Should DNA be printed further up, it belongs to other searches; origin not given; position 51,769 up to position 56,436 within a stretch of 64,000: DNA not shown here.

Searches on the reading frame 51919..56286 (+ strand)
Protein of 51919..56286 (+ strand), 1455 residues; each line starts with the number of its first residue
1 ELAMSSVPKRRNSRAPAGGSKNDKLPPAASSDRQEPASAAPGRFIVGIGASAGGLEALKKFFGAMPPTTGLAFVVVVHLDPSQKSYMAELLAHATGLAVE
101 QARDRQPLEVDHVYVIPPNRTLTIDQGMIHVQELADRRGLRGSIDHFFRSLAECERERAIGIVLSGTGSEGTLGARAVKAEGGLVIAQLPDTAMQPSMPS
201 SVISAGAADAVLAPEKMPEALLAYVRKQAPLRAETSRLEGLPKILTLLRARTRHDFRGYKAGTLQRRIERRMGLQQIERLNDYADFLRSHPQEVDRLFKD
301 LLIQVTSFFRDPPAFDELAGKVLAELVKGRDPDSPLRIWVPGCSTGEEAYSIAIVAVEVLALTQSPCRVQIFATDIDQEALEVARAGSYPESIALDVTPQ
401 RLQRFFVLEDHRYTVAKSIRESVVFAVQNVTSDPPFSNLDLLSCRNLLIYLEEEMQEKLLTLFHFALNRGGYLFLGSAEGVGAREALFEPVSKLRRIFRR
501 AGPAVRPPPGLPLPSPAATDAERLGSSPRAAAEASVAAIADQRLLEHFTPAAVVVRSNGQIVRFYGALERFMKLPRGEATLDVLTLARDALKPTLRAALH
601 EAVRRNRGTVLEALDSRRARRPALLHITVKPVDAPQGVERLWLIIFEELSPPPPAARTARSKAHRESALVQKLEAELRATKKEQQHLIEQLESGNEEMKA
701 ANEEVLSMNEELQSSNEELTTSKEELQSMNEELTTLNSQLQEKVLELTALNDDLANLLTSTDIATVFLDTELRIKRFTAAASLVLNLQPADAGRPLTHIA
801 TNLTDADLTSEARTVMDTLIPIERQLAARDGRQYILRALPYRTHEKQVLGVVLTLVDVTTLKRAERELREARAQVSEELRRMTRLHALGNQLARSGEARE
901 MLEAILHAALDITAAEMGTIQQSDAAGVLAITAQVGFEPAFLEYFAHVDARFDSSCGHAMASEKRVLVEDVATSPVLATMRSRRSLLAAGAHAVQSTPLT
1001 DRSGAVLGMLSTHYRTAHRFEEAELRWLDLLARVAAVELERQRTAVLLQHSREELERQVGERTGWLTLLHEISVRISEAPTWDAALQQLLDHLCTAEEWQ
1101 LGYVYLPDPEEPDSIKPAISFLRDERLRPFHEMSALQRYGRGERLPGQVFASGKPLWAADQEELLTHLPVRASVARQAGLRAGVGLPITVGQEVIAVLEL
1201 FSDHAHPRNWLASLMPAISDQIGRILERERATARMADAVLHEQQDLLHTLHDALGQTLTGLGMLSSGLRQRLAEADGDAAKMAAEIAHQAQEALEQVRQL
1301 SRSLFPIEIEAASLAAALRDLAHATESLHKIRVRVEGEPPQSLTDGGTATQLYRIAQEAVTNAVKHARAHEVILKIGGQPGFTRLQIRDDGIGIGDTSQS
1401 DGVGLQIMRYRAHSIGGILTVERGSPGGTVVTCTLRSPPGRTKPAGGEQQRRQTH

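Call 66: search_protein_families(library=pfam, proteins=[window:51919-56286:+], max_evalue=0.001)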
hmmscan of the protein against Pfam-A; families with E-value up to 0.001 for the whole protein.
window:51919-56286:+ (1455 aa): 13 families
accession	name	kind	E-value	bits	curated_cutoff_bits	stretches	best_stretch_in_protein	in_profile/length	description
PF01339.22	CheB_methylest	-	5.3e-54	183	24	1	46-221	1-174/174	CheB methylesterase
PF01739.24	CheR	-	8.1e-49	166.2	27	1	305-492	2-190/195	CheR methyltransferase, SAM binding domain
PF13185.12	GAF_2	-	1.1e-25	90.8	28.6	2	899-1038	5-134/136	GAF domain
PF13596.12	PAS_10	-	2e-24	86.7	22.1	1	754-859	1-106/106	PAS domain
PF01590.32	GAF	-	7.3e-17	62.6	22.4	2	900-1039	4-133/133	GAF domain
PF03705.20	CheR_N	-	5.4e-14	52.1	27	1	242-291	4-53/53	CheR methyltransferase, all-alpha domain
PF02518.31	HATPase_c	-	3.8e-11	43.8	26.4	1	1349-1437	3-109/111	Histidine kinase-, DNA gyrase B-, and HSP90-like ATPase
PF07730.19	HisKA_3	-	5.3e-09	36.9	24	1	1249-1304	8-63/68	Histidine kinase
PF08448.16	PAS_4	-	5.4e-06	27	23.1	1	760-862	3-109/110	PAS fold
PF10473.14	CENP-F_leu_zip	-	3.8e-05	24.2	34.5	1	669-761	25-113/140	Leucine-rich repeats of kinetochore protein Cenp-F/LEK1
PF13492.12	GAF_3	-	0.00012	23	27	0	900-1041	4-129/129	GAF domain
PF14215.12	bHLH-MYC_N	-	0.00022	22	30.2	1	1133-1202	99-163/181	bHLH-MYC and R2R3-MYB transcription factors N-terminal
PF13581.12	HATPase_c_2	-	0.00029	21.3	27.4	1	1326-1430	6-122/127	Histidine kinase-like ATPase domain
